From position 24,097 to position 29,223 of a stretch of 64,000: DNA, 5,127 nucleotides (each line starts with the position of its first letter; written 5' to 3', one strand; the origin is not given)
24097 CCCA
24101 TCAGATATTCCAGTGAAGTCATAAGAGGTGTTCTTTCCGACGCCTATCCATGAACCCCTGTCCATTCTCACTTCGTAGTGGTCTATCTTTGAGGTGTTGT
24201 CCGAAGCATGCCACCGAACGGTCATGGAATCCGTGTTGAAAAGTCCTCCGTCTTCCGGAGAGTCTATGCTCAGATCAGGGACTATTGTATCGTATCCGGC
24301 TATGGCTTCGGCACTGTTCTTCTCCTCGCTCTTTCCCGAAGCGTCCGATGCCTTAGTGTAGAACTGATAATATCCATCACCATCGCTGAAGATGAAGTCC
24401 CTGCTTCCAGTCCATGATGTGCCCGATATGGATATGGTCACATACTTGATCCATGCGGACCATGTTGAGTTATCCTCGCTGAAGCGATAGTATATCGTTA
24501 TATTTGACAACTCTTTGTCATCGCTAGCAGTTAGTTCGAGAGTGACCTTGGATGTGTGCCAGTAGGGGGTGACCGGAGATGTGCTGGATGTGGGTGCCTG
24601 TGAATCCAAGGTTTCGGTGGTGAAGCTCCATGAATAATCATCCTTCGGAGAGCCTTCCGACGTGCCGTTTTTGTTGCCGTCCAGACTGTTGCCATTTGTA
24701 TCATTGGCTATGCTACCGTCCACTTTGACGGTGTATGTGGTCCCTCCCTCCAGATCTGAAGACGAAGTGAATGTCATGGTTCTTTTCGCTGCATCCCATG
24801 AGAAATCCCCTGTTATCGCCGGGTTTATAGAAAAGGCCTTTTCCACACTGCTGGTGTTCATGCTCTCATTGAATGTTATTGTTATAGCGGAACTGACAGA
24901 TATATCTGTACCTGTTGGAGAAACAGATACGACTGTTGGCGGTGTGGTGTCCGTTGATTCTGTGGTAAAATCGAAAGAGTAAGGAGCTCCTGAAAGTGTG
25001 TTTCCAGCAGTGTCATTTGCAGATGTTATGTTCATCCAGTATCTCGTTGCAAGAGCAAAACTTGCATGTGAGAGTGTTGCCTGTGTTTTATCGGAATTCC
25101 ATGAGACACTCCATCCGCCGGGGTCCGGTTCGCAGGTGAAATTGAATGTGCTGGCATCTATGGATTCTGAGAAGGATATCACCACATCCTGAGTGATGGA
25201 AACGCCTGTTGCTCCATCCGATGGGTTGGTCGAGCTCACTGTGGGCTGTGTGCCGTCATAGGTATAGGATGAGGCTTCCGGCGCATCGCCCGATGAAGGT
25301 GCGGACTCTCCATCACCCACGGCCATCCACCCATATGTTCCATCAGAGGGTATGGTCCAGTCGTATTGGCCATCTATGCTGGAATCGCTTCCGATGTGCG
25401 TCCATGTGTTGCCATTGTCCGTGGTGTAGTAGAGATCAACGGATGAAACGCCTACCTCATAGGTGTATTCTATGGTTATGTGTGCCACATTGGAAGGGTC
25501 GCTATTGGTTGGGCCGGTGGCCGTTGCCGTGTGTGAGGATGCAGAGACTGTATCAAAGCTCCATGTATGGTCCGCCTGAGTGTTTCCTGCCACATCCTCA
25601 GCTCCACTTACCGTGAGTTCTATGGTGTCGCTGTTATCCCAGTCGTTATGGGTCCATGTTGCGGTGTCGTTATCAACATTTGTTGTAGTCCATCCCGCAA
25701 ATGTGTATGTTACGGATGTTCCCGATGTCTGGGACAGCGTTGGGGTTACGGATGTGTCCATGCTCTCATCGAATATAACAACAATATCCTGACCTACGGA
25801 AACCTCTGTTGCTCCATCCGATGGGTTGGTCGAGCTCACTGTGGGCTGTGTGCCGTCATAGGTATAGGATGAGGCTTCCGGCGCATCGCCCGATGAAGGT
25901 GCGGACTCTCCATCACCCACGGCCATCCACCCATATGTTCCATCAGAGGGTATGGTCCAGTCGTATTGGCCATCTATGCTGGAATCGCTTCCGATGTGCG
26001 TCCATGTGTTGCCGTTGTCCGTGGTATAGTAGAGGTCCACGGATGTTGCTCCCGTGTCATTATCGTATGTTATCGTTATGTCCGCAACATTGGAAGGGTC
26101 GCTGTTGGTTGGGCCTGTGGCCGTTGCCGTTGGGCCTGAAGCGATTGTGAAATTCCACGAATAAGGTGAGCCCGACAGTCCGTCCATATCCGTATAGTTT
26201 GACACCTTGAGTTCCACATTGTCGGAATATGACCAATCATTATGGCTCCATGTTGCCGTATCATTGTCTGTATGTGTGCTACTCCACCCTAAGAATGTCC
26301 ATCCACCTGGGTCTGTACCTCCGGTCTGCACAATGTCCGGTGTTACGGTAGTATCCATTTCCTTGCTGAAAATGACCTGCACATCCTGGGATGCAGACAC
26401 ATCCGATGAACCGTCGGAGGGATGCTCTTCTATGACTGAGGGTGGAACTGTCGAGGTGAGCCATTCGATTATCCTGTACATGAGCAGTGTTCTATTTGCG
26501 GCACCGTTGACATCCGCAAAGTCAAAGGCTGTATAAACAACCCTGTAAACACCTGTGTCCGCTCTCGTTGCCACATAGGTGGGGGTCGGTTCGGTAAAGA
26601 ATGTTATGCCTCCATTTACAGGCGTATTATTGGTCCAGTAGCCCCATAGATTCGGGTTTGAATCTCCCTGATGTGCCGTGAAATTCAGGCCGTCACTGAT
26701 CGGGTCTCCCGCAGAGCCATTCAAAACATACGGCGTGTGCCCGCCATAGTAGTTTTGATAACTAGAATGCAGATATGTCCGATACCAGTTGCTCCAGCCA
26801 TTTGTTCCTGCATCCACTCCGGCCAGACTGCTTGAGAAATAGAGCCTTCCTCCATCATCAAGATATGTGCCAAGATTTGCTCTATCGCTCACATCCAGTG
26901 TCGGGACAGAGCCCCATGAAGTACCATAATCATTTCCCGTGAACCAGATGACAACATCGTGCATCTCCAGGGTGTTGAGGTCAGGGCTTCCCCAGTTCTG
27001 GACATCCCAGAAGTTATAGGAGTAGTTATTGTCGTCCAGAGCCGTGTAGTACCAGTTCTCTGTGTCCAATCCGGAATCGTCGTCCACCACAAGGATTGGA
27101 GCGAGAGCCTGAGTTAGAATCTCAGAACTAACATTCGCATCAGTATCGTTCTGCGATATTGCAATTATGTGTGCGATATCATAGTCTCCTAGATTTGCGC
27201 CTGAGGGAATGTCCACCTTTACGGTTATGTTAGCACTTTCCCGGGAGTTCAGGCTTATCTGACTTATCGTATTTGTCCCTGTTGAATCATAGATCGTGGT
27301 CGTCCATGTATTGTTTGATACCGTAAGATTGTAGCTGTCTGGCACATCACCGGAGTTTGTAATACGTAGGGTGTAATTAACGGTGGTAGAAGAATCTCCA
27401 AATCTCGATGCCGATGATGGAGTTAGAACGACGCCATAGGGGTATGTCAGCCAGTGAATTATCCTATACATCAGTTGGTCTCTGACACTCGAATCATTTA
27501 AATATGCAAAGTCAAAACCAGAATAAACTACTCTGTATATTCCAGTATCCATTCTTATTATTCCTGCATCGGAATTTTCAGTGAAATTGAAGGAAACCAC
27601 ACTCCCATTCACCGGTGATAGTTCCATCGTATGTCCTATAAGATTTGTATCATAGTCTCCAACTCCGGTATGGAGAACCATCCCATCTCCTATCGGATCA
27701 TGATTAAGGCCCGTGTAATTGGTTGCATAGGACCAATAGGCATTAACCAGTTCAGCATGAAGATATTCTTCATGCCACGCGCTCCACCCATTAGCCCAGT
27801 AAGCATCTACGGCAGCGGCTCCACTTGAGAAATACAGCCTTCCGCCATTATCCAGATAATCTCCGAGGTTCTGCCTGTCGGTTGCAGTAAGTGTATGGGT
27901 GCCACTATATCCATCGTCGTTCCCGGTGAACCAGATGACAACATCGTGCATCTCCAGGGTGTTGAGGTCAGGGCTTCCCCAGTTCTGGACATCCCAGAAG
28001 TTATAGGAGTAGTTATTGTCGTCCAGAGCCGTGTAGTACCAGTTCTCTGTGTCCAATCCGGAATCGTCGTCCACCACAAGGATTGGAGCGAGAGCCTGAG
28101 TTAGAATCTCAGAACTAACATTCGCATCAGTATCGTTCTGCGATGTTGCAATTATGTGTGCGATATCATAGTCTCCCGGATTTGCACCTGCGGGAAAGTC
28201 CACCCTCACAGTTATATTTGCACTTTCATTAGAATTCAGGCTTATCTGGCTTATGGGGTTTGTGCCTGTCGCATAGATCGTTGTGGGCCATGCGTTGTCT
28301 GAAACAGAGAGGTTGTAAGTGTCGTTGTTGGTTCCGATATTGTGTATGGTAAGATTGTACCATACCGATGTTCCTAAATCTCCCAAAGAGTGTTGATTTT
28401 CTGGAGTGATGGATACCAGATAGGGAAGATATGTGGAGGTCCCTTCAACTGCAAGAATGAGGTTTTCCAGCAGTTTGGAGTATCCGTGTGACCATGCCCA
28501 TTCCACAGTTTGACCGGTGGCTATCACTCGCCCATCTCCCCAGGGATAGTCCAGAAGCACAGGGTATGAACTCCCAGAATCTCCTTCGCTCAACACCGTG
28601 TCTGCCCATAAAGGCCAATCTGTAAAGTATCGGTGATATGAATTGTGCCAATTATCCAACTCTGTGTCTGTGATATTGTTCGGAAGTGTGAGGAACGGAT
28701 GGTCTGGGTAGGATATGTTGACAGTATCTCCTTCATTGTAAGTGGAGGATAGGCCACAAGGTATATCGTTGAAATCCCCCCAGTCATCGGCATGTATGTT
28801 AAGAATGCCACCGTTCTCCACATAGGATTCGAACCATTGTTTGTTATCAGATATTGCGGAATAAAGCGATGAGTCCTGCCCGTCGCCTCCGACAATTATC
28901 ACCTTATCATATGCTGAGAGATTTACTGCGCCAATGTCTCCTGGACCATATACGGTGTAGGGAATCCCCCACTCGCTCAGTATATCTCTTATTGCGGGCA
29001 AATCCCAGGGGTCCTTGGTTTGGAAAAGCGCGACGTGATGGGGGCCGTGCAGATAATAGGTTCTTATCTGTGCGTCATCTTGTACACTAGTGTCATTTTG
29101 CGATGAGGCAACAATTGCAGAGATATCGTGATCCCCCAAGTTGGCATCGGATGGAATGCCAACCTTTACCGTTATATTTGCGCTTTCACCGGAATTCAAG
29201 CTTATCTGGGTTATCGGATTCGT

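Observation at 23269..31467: Second giant glycoprotein carries patchy near-identical internal DNA repeats, a gene-conversion or variation hotspot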

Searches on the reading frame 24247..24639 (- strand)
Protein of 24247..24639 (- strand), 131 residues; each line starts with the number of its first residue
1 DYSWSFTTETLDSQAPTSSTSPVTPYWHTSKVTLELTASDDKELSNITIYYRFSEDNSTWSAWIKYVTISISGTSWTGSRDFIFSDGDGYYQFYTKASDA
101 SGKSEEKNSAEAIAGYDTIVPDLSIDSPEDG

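Call 46: search_protein_families(library=pfam, proteins=[window:24247-24639:-], max_evalue=1)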
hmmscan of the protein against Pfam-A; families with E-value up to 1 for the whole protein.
window:24247-24639:- (131 aa): 1 family
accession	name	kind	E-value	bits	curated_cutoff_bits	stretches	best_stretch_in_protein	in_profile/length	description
PF17957.7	Big_7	-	0.078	14.1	24.1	0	28-51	14-39/70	Bacterial Ig domain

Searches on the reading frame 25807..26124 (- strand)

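Call 46: search_protein_families(library=pfam, proteins=[window:25807-26124:-], max_evalue=1)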
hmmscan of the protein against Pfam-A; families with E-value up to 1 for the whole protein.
window:25807-26124:- (106 aa): 1 family
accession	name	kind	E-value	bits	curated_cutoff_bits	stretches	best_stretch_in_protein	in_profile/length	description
PF02012.26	BNR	-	0.48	11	27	1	32-42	1-11/12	BNR/Asp-box repeat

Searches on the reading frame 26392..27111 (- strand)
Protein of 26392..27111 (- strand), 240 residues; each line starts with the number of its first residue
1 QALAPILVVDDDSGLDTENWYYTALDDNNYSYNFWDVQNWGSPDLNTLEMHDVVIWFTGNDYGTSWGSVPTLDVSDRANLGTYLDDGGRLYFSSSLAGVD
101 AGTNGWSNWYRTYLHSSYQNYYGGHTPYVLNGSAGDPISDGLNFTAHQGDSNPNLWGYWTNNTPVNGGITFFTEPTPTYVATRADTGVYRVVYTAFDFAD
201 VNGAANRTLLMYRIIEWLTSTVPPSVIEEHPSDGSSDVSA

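Call 46: search_protein_families(library=pfam, proteins=[window:26392-27111:-], max_evalue=1)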
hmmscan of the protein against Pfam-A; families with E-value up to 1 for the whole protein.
window:26392-27111:- (240 aa): 1 family
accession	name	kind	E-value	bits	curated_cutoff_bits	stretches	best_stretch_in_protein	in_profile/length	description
PF22065.2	Cep192_D7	-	0.055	13.8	27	1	176-205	46-76/125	Cep192 domain 7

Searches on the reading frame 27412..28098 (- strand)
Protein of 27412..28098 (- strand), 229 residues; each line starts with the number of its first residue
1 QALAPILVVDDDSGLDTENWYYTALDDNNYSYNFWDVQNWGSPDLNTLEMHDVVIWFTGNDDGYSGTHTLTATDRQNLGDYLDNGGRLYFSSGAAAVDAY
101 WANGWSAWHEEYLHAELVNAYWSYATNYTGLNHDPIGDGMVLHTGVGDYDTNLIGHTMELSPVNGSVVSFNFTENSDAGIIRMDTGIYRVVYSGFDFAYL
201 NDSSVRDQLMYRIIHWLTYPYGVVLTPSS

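Call 46: search_protein_families(library=pfam, proteins=[window:27412-28098:-], max_evalue=1)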
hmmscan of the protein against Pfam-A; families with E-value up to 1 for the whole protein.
window:27412-28098:- (229 aa): 0 families

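Call 47: find_homologous_proteins(query=window:27412-28098:-, max_evalue=0.00001)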
Query window:27412-28098:- (229 aa): 2 proteins with E <= 0.00001 among 119 candidates.
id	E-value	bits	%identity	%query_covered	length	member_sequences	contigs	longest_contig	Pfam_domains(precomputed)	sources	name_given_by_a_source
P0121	4.6e-23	100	38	94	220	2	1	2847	-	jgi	jgi:hypothetical protein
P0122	1.3e-7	49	29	93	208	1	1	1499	-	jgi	jgi:hypothetical protein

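Call 54: predict_structure(alignment_id=A4)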
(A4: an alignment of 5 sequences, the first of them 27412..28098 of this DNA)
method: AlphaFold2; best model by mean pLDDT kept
length: 229 residues; sequences in the alignment: 5
mean_pLDDT: 79.3   pTM: 0.84
mean pLDDT of the five models: 79.3, 55.1, 54.5, 48.0, 46.9
residues with pLDDT >= 90: 78; 70-90: 89; 50-70: 48; < 50: 14
segments of 3 or more residues with pLDDT < 50: 151-153, 222-229
pLDDT, mean of each block of 10 residues (from residue 1): 82 74 92 89 93 83 57 87 94 69 70 82 77 91 67 61 87 70 92 83 88 91 38
secondary structure, 60 per line:
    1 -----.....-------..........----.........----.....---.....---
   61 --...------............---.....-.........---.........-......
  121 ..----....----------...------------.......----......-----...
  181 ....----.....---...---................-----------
elements in order: E6-10 H18-27 E32-36 H37-40 H45-49 E53-57 H72-83 E87-91 H93-101 H105-113 E115-122 E127-130 E141-143 E156-162 E167-172 E178-184 E189-193 H203-218
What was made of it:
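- Tried and rejected: A B-domain-only alignment with two metagenomic homologues gave a usable model (call 54).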

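Call 56: search_protein_representatives(alignment_id=A4)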
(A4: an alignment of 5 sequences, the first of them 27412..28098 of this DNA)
Query: 5 sequences, 228 profile positions. Proteins with E-value up to 0.001 (for the whole library): 6264; up to 1e-10: 3766; up to 1e-30: 615. The best 150 are listed.
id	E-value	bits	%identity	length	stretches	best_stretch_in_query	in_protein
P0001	0.0e+00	1113.2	-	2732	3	1-227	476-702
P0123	7.4e-154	526.3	-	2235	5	3-219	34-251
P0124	4.3e-134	461.7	-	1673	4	3-221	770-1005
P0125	5.3e-133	458.1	-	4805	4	4-226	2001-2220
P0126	1.5e-127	440.3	-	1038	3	2-219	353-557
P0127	6.0e-117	405.6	-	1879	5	4-220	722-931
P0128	1.6e-108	378.1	-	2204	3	4-218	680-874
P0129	1.3e-106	371.8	-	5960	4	2-226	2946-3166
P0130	1.3e-104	365.3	-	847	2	5-218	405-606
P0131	2.2e-101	354.7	-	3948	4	6-218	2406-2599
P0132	1.6e-99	348.5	-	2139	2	3-221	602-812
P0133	2.8e-90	318.3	-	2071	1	1-226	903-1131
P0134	3.9e-90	317.9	-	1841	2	1-220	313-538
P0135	2.6e-89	315.1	-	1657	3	5-226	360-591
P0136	2.4e-88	312.0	-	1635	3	2-219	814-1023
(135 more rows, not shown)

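Call 57: fold_search(model_id=the predicted structure, library=pdb)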
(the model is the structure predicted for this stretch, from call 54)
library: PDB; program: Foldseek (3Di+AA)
matches with E <= 10: 1476; with E <= 0.001: 73
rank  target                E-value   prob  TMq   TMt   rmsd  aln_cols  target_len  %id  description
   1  4jqs_A                2.9e-08  1.00  0.61  0.58   5.1       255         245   13  Crystal structure of a Putative thua-like protein (BACUNI_01602) from Bacteroides uniformis ATCC 8492 at 2.30 A resolu (released 2013-05-08)
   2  5fms_A                6.1e-08  1.00  0.61  0.61   5.2       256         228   14  mmIFT52 N-terminal domain (released 2016-03-09)
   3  7x87_A                2.1e-07  1.00  0.55  0.19   6.8       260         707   14  The complex structure of beta-1,2-glucosyltransferase from Ignavibacterium album with sophotetraose observed as sophor (released 2022-04-20)
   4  7vl3_A                2.3e-07  1.00  0.55  0.20   6.5       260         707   14  The complex structure of beta-1,2-glucosyltransferase from Ignavibacterium album with phenyl alpha-D-glucoside (released 2022-03-09)
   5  4pxy_A                2.4e-07  1.00  0.63  0.60   4.9       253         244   13  Crystal structure of a Putative thua-like protein (BACUNI_01602) from Bacteroides uniformis ATCC 8492 at 1.50 A resolu (released 2014-04-23)
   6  7bob_C                2.9e-07  1.00  0.59  0.27   5.1       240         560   14  Exo-beta-1,4-mannosidase Op5Man5 from Opitutaceae bacterium strain TAV5 (released 2021-07-14)
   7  7bob_A                4.5e-07  1.00  0.56  0.25   5.1       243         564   12  Exo-beta-1,4-mannosidase Op5Man5 from Opitutaceae bacterium strain TAV5 (released 2021-07-14)
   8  7vky_A                4.8e-07  1.00  0.58  0.21   6.2       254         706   14  The complex structure of beta-1,2-glucosyltransferase from Ignavibacterium album with sophorose (released 2022-03-09)
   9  7vkz_A                5.1e-07  1.00  0.55  0.20   6.8       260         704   14  The complex structure of beta-1,2-glucosyltransferase from Ignavibacterium album with 1-Deoxynojirimycin (released 2022-03-09)
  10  5fmr_C                7.4e-07  1.00  0.61  0.58   5.7       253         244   11  crIFT52 N-terminal domain (released 2016-03-09)
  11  7bob_B                7.4e-07  1.00  0.57  0.26   5.7       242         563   11  Exo-beta-1,4-mannosidase Op5Man5 from Opitutaceae bacterium strain TAV5 (released 2021-07-14)
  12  5fmr_A                7.8e-07  1.00  0.64  0.60   4.5       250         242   13  crIFT52 N-terminal domain (released 2016-03-09)
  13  5fms_B                8.3e-07  1.00  0.63  0.64   5.2       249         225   15  mmIFT52 N-terminal domain (released 2016-03-09)
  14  7vky_B                1.1e-06  1.00  0.57  0.21   5.6       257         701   14  The complex structure of beta-1,2-glucosyltransferase from Ignavibacterium album with sophorose (released 2022-03-09)
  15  1qdl_B                2.1e-06  1.00  0.57  0.65   4.6       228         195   13  THE CRYSTAL STRUCTURE OF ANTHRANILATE SYNTHASE FROM SULFOLOBUS SOLFATARICUS (released 1999-08-18)
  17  3rht_A                3.3e-06  1.00  0.60  0.55   6.8       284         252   10  Crystal structure of type 1 glutamine amidotransferase (GATase1)-like protein from Planctomyces limnophilus (released 2011-04-27)
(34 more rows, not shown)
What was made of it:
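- On Class I glutamine amidotransferase (B domain): Foldseek matches to 4jqs, 5fms, 3rht, 1qdl and others, with E-values of 3e-8 to 1e-5 (call 57), using a model with pLDDT 79 (call 54).
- Closest known: ThuA-like / IFT52 N-terminal. Same: The predicted B-domain structure (pLDDT 79) matches these folds with Foldseek E-values of 3e-8 to 3e-6 and TM-scores of about 0.6 (calls 54, 57).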

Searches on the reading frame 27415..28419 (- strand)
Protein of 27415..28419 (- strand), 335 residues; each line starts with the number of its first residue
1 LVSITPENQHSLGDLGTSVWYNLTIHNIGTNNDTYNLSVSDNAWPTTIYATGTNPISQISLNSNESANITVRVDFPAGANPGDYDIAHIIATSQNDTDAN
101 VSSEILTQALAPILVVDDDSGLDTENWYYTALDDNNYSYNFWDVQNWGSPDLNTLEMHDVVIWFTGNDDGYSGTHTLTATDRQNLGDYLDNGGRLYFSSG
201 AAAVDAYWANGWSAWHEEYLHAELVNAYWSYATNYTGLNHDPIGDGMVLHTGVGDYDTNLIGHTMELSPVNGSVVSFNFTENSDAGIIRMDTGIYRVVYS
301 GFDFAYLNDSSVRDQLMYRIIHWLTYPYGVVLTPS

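Call 44: predict_structure(alignment_id=A3)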
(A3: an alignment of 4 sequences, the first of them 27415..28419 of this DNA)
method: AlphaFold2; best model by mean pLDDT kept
length: 335 residues; sequences in the alignment: 4
mean_pLDDT: 45.2   pTM: 0.42
mean pLDDT of the five models: 45.2, 44.8, 44.3, 42.9, 37.0
residues with pLDDT >= 90: 42; 70-90: 48; 50-70: 20; < 50: 225
segments of 3 or more residues with pLDDT < 50: 111-335
pLDDT, mean of each block of 10 residues (from residue 1): 72 70 89 93 89 87 91 78 74 85 74 37 32 31 25 27 27 30 41 33 23 24 22 25 23 23 21 21 22 24 26 33 28 24
secondary structure, 60 per line:
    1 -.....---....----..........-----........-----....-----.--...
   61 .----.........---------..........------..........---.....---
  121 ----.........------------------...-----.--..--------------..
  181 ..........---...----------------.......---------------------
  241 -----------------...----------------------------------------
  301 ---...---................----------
elements in order: E2-6 E10-13 E18-27 E33-40 E46-49 E58-61 E66-74 E84-93 E100-109 E113-117 H125-133 H179-190 E194-196 H213-219 H310-325
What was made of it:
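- Tried and rejected: With a 4-sequence alignment it folded only the Ig part (pLDDT 45 overall; call 44).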

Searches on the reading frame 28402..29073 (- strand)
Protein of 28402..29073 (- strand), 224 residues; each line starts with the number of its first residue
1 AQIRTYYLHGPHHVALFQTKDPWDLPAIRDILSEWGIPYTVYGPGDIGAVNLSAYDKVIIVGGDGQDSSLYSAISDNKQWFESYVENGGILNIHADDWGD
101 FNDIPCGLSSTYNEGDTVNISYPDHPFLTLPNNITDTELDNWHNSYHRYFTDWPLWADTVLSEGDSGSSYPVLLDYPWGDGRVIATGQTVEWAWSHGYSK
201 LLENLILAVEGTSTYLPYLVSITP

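Call 46: search_protein_families(library=pfam, proteins=[window:28402-29073:-], max_evalue=1)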
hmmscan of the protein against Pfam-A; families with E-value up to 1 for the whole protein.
window:28402-29073:- (224 aa): 1 family
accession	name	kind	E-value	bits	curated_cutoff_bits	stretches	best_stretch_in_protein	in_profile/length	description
PF09413.15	DUF2007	-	0.15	12.6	25.7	1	15-41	3-29/66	Putative prokaryotic signal transducing protein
